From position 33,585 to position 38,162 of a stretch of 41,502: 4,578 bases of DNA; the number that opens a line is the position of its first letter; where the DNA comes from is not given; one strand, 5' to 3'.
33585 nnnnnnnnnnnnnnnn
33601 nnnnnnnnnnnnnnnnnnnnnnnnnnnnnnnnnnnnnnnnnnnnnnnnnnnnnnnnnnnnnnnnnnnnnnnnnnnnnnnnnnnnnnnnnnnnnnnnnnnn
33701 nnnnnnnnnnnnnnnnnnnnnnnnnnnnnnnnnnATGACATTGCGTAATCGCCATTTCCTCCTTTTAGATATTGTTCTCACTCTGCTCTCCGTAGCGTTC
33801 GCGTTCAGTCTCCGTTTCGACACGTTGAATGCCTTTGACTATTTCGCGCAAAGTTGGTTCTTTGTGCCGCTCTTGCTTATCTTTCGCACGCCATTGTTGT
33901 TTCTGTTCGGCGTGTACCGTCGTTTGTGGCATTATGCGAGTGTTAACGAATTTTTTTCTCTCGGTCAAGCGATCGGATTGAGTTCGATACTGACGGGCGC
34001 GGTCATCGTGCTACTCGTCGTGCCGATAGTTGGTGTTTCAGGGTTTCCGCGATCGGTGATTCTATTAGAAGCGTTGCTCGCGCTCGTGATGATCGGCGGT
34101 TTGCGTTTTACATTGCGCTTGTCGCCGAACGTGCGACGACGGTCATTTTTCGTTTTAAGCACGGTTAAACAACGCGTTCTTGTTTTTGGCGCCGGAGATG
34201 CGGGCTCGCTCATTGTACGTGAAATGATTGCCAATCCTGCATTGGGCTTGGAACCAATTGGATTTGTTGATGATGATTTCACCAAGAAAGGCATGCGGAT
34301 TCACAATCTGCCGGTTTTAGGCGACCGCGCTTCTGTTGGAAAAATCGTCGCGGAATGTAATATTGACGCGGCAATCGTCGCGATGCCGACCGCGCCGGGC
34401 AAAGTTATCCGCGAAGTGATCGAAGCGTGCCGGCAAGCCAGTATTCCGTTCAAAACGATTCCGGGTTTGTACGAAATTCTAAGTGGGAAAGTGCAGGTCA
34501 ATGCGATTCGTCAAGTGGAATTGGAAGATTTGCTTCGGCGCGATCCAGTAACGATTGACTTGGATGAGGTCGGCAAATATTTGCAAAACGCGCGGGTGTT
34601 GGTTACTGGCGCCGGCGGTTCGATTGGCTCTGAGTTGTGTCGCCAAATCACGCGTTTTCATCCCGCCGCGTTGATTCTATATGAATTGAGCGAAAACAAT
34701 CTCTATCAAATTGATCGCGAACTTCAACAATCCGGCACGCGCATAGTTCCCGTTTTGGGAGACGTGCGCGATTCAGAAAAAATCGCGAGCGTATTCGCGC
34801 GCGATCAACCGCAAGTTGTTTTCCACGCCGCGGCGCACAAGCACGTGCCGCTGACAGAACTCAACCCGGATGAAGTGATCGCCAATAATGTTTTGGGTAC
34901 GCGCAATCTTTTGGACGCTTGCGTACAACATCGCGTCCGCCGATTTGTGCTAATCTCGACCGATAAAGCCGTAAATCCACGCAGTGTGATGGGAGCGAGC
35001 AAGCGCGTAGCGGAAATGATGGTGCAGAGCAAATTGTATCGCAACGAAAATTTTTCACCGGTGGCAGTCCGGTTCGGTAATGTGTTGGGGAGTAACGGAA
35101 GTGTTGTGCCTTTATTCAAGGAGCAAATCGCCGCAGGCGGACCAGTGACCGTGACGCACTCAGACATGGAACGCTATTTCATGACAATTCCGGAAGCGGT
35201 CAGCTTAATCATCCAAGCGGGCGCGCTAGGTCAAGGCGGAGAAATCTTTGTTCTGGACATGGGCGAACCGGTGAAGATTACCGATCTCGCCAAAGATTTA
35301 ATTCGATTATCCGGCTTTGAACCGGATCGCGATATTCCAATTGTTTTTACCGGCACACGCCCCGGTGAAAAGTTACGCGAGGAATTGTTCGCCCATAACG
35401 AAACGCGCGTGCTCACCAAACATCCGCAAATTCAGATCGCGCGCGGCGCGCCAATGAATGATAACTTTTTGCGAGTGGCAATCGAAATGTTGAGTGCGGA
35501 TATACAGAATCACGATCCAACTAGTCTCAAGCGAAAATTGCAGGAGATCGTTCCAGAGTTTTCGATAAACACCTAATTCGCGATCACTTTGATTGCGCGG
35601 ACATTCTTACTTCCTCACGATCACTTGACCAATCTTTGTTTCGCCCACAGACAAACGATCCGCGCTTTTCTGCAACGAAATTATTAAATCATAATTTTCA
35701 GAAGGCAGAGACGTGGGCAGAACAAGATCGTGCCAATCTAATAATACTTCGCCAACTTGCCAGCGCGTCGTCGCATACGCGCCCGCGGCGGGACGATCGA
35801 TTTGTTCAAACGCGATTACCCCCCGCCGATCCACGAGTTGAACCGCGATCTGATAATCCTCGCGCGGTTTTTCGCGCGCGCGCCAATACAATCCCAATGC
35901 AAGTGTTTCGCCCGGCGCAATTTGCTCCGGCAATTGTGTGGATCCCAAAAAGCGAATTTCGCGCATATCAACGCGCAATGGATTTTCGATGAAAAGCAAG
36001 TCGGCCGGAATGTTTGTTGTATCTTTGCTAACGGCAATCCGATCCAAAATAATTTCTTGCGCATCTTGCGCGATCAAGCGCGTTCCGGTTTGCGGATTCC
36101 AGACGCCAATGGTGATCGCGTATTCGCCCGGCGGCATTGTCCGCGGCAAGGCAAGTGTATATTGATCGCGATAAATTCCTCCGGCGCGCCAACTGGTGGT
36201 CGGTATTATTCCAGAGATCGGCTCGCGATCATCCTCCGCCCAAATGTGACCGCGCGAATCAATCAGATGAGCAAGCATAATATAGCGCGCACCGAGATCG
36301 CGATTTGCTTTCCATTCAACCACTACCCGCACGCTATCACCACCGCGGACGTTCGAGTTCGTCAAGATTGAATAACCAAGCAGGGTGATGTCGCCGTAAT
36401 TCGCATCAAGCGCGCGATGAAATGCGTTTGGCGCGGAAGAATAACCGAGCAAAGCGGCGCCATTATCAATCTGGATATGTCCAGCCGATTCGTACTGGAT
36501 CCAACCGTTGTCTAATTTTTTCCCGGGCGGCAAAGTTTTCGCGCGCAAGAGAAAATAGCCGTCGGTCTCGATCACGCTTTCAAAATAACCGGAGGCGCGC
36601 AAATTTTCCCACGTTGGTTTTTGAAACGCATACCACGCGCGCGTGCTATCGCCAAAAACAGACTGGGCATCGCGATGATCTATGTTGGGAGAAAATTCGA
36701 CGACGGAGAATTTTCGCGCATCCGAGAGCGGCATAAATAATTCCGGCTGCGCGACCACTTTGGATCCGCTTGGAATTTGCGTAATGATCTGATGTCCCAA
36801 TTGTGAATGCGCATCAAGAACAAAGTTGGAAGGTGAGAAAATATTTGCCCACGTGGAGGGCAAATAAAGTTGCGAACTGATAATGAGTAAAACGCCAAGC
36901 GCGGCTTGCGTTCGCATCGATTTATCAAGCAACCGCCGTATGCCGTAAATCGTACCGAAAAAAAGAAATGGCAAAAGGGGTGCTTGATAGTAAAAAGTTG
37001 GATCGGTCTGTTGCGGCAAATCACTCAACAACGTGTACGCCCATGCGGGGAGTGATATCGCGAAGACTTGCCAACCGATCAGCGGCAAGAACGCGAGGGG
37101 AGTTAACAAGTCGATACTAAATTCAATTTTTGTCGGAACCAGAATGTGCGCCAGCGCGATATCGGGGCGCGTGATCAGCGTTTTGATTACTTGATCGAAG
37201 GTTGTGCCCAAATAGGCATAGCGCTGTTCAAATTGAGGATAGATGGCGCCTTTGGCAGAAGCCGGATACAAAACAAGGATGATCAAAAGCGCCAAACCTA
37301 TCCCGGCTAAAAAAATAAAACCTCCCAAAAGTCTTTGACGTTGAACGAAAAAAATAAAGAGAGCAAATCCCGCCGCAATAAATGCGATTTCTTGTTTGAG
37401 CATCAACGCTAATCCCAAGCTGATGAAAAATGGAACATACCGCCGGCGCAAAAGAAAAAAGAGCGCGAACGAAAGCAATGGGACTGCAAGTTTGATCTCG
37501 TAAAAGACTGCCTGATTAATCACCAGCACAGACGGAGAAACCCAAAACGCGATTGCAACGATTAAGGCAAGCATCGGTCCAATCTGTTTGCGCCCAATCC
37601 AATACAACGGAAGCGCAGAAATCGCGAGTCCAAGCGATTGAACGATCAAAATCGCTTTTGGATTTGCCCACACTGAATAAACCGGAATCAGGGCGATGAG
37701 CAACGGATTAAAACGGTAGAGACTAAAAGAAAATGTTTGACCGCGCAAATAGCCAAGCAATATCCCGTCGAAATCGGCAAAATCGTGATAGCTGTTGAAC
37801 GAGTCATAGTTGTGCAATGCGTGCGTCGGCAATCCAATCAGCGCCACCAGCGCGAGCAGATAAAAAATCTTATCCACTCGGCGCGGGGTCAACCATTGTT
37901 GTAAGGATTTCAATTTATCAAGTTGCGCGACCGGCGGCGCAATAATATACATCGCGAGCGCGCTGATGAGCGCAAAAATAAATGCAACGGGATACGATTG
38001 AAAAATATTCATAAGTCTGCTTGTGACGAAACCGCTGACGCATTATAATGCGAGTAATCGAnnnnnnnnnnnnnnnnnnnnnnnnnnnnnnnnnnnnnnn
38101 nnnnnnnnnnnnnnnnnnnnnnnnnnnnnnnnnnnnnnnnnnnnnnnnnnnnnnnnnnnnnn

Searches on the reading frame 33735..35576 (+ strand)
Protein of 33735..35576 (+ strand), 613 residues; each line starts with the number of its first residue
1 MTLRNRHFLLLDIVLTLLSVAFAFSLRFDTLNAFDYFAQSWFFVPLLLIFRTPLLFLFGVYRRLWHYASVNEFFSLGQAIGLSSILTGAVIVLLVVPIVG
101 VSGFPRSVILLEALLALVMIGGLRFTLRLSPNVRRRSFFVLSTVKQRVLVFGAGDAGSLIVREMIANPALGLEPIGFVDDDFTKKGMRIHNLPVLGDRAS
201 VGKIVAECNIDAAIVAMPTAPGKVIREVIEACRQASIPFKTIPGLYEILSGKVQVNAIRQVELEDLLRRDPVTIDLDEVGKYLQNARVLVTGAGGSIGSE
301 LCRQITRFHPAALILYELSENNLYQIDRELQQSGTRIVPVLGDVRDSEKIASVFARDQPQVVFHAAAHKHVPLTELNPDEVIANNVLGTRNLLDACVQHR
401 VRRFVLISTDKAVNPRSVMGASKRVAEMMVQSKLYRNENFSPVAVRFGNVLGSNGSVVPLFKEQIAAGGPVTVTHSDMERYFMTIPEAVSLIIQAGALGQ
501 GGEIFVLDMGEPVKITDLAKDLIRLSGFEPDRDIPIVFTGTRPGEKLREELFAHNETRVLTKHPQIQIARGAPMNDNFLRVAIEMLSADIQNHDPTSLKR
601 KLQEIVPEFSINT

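Call 6: search_protein_families(library=pfam, proteins=[window:33735-35576:+], max_evalue=1)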
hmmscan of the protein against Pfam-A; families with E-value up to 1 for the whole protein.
window:33735-35576:+ (613 aa): 14 families
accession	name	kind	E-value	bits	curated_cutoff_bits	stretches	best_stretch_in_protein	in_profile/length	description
PF02719.21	Polysacc_synt_2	-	5.3e-118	393.9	20.2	1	288-569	1-291/293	Polysaccharide biosynthesis protein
PF01370.27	Epimerase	-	4.4e-27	95.5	20.9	1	288-505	1-237/240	NAD dependent epimerase/dehydratase family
PF16363.11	GDP_Man_Dehyd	-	1.4e-18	67.9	27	1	289-411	1-131/332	GDP-mannose 4,6 dehydratase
PF01073.25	3Beta_HSD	-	1.7e-15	57.3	22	1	289-417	1-124/280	3-beta hydroxysteroid dehydrogenase/isomerase family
PF04321.23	RmlD_sub_bind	-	7e-13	48.7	27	1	287-455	2-156/287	RmlD substrate binding domain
PF13727.12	CoA_binding_3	-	8.8e-12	45.8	25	1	58-243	3-175/175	CoA-binding domain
PF13460.12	NAD_binding_10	-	1.8e-09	38.2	27.2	1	292-428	1-115/184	NAD(P)H-binding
PF08659.16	KR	-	1.4e-07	32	22.6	1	287-408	2-135/180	KR domain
PF07993.18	NAD_binding_4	-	2.9e-07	30.3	20.1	1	319-430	47-157/258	Male sterility protein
PF00106.31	adh_short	-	1.4e-06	28.4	26.6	1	288-357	3-71/195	short chain dehydrogenase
PF00899.27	ThiF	-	0.00047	19.8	28.1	1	145-181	20-53/238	ThiF family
PF02629.25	CoA_binding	-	0.013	16.7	22.3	1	145-238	3-89/97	CoA binding domain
PF17836.7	PglD_N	-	0.025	15.6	23.4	1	147-204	1-54/78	PglD N-terminal domain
PF05368.20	NmrA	-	0.03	14.4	27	1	285-469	2-172/298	NmrA-like family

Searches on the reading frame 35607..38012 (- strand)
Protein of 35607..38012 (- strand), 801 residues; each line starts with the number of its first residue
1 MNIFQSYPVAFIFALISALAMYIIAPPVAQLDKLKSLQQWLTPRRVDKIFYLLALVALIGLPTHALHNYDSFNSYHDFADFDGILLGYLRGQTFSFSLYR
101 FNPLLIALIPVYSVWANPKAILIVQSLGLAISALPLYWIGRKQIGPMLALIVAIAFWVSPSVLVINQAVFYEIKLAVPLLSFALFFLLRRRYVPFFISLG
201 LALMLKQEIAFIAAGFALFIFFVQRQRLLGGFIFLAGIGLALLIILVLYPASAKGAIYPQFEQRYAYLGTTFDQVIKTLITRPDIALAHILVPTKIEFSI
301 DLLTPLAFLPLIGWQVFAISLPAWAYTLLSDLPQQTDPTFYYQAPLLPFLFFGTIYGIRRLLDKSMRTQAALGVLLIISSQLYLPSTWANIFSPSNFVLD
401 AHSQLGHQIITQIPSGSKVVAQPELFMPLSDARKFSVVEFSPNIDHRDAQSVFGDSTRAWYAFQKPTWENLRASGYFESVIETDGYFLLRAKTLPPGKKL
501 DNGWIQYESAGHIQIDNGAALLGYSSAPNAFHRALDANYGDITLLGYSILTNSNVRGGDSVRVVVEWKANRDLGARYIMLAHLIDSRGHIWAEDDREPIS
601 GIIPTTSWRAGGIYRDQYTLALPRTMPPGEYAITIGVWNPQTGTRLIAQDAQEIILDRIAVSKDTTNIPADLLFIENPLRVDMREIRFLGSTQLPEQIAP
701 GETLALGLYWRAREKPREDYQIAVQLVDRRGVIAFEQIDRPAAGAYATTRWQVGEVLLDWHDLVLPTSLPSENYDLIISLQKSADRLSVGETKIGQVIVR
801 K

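Call 6: search_protein_families(library=pfam, proteins=[window:35607-38012:-], max_evalue=1)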
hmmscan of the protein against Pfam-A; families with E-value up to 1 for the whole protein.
window:35607-38012:- (801 aa): 2 families
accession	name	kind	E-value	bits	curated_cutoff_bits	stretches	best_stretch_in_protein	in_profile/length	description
PF09852.15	DUF2079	-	8.1e-47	160.8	28.2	1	101-487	46-458/459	Predicted membrane protein (DUF2079)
PF14524.12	Wzt_C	-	0.0077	16.7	30.4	1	552-638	25-106/143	Wzt C-terminal domain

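Call 77: find_encoding_contigs(protein=window:35607-38012:-, flank=3000, max_places=4)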
Protein window:35607-38012:- (801 aa): 1 contig read that carries it; 1 place shown.
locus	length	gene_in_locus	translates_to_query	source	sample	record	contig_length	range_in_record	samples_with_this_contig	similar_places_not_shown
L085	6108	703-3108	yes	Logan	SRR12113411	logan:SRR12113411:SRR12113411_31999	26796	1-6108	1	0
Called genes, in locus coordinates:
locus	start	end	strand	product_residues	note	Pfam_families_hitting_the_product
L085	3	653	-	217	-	?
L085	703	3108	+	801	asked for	PF09852:DUF2079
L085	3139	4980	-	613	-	PF13727:CoA_binding_3, PF00106:adh_short (weak), PF01370:Epimerase, PF02719:Polysacc_synt_2, PF04321:RmlD_sub_bind, PF01073:3Beta_HSD, PF13460:NAD_binding_10, PF16363:GDP_Man_Dehyd, +2 more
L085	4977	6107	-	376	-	PF01041:DegT_DnrJ_EryC1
